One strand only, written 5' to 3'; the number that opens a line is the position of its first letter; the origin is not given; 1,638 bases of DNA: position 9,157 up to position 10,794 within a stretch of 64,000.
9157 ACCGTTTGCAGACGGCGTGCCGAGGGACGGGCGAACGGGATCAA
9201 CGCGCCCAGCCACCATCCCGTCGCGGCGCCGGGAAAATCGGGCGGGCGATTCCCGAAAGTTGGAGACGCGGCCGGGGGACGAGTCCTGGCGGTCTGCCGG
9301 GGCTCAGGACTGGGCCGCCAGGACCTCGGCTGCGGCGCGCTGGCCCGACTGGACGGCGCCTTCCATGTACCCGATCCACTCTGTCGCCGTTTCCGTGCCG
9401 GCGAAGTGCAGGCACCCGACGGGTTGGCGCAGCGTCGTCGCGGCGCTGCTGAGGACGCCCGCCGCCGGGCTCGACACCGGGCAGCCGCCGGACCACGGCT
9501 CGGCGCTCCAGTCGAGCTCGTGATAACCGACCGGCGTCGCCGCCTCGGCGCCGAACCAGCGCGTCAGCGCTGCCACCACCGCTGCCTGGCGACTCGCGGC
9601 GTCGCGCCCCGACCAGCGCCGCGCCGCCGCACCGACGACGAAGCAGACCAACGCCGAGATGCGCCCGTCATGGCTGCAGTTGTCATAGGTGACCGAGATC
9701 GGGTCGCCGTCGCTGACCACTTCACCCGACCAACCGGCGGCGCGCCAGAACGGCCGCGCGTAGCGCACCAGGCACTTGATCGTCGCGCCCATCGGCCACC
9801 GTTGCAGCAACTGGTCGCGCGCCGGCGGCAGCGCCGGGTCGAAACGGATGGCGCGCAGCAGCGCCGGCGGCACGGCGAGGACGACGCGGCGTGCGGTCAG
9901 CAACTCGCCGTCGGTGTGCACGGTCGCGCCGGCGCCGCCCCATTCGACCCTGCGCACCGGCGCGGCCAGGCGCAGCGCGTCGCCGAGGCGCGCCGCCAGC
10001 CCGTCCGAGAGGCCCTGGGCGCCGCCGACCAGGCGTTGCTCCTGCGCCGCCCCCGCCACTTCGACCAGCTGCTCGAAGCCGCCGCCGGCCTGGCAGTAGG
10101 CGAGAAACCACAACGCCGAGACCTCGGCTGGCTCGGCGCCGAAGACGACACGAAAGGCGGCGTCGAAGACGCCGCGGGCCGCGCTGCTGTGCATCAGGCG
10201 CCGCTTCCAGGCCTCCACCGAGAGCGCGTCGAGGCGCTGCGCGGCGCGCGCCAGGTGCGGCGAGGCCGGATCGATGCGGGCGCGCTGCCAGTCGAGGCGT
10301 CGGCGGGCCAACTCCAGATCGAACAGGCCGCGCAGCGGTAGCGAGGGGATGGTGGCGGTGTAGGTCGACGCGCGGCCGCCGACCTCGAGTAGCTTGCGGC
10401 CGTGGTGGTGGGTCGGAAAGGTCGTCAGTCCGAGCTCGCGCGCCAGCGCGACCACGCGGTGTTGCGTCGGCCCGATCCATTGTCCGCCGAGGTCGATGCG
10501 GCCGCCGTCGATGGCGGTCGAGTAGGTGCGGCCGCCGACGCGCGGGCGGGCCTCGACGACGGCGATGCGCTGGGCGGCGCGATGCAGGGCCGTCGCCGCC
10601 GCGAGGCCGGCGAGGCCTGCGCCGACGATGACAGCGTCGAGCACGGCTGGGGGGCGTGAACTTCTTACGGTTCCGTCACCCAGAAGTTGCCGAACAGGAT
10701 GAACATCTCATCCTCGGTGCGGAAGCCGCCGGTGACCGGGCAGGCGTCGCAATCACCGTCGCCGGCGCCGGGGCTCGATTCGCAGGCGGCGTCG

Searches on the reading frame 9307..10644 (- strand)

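Call 80: search_protein_families(library=pfam, proteins=[window:9307-10644:-], max_evalue=0.00001)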
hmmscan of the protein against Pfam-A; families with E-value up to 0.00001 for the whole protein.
window:9307-10644:- (446 aa): 3 families
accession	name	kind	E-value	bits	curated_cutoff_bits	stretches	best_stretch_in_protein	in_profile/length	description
PF01593.30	Amino_oxidase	-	4.2e-73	247.5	19.8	1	11-442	1-443/443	Flavin containing amine oxidoreductase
PF13450.12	NAD_binding_8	-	3.1e-15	56.6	21.9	1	6-71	1-68/68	NAD(P)-binding Rossmann-like domain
PF00890.30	FAD_binding_2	-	6e-07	29.4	20.4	1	3-52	1-47/414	FAD binding domain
